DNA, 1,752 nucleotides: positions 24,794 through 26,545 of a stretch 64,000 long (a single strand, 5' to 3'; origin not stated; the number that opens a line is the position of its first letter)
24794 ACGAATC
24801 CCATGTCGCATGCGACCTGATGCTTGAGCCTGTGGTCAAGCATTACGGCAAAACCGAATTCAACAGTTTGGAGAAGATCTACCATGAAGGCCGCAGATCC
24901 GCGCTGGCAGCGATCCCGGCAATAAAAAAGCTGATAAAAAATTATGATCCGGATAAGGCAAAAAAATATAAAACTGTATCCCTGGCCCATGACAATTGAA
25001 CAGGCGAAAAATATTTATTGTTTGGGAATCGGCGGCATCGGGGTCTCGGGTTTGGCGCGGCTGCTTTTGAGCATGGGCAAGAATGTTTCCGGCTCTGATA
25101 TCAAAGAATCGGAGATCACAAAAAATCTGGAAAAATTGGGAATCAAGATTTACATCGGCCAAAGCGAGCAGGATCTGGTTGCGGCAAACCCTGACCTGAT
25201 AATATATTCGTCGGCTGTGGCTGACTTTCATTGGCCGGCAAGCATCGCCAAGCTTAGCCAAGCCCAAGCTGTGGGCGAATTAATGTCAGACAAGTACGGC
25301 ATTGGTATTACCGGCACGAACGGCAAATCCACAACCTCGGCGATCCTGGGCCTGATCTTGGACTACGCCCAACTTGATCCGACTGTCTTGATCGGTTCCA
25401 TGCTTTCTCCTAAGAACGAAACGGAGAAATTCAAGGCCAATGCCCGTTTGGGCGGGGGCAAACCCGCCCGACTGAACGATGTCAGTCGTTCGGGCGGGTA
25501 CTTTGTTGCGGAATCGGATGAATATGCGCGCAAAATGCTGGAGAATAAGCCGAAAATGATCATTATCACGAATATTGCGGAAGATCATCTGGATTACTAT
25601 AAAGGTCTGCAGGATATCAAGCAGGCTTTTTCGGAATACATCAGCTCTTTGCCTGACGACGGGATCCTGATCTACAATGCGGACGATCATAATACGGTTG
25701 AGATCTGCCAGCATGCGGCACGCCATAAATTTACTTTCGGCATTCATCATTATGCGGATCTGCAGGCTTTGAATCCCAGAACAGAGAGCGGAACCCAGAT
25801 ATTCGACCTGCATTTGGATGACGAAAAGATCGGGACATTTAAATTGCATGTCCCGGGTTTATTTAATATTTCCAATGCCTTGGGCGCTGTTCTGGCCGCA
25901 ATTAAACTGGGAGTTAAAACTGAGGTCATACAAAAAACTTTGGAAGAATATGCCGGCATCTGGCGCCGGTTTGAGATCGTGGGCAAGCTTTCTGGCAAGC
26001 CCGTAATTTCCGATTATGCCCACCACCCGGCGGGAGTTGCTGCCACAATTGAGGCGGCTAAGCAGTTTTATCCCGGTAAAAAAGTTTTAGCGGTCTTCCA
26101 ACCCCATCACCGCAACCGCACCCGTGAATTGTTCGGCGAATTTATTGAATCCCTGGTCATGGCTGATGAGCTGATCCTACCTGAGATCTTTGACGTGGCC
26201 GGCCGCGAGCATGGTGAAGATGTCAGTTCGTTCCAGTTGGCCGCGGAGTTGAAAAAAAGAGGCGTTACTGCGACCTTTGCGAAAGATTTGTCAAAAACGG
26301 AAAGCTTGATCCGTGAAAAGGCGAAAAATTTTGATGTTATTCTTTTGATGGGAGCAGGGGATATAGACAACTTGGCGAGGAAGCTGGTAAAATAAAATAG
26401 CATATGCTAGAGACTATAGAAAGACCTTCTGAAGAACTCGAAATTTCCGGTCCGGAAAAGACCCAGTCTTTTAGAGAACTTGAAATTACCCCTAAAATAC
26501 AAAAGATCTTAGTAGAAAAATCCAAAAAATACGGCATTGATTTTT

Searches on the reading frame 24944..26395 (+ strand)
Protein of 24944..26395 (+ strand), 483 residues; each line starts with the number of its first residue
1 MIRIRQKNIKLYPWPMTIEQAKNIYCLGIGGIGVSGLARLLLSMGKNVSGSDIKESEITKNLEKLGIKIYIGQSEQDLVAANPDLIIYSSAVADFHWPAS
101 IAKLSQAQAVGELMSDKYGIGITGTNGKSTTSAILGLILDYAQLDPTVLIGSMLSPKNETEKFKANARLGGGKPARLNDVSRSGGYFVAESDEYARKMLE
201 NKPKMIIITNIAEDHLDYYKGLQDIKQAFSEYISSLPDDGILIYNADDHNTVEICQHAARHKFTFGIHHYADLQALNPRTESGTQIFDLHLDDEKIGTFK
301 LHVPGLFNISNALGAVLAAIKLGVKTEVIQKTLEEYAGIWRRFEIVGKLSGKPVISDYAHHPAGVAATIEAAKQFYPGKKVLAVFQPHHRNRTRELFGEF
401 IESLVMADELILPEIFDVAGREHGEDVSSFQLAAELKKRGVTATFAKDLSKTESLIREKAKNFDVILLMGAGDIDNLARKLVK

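Call 41: search_protein_families(library=ncbifam, proteins=[window:24944-26395:+], max_evalue=0.00001)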
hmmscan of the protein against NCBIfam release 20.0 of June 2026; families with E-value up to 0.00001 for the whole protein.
window:24944-26395:+ (483 aa): 28 families (the best 25 are shown)
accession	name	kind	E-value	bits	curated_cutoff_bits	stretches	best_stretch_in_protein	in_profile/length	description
TIGR01082.1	murC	equivalog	9.7e-114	380.9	335.1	1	23-481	1-448/449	UDP-N-acetylmuramate--L-alanine ligase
NF011171.0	PRK14573.1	equivalog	3.5e-61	207.1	1015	1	23-481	6-444/809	bifunctional UDP-N-acetylmuramate--L-alanine ligase/D-alanine--D-alanine ligase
TIGR01081.1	mpl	equivalog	1.3e-48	166.1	388.7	1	24-482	2-444/448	UDP-N-acetylmuramate:L-alanyl-gamma-D-glutamyl-meso-diaminopimelate ligase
NF053645.1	pMurC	equivalog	7.9e-39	133.7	560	2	27-270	4-248/492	pseudomurein biosynthesis peptide ligase pMurC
NF001126.0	PRK00139.1-4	equivalog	4.6e-38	131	373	1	120-385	107-374/486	UDP-N-acetylmuramoyl-L-alanyl-D-glutamate--2,6-diaminopimelate ligase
NF053648.1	pMurE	equivalog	2e-31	109.2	600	1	108-476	89-456/464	pseudomurein biosynthesis peptide ligase pMurE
NF001124.0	PRK00139.1-2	equivalog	4.6e-27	94.9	476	1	207-399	203-399/500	UDP-N-acetylmuramoyl-L-alanyl-D-glutamate--2,6-diaminopimelate ligase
TIGR01085.1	murE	subfamily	2.8e-26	92.4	257.3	1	113-385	81-364/472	UDP-N-acetylmuramyl-tripeptide synthetase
NF008896.0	PRK11929.1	equivalog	2.7e-25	88.4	1023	1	117-385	112-391/965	bifunctional UDP-N-acetylmuramoyl-L-alanyl-D-glutamate--2,6-diaminopimelate ligase MurE/UDP-N-acetylmuramoyl-tripeptide--D-alanyl-D-alanine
TIGR01143.1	murF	subfamily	4.4e-24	85.2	288.6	1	202-382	149-328/418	UDP-N-acetylmuramoyl-tripeptide--D-alanyl-D-alanine ligase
TIGR01087.1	murD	equivalog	1.3e-23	83.8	211.95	2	201-359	170-324/441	UDP-N-acetylmuramoyl-L-alanine--D-glutamate ligase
NF010628.0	PRK14022.1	equivalog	2.5e-20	72.7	536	1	207-400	205-390/483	UDP-N-acetylmuramoyl-L-alanyl-D-glutamate--L-lysine ligase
NF001123.0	PRK00139.1-1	equivalog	9.5e-19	67.4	586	1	205-473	199-466/493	UDP-N-acetylmuramoyl-L-alanyl-D-glutamate--2,6-diaminopimelate ligase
NF053646.1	pMurD1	equivalog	2.3e-18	66.1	610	1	201-476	183-446/465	pseudomurein biosynthesis peptide ligase pMurD1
TIGR02068.2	cya_phycin_syn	equivalog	3.8e-18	64.9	850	1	207-467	569-845/862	cyanophycin synthetase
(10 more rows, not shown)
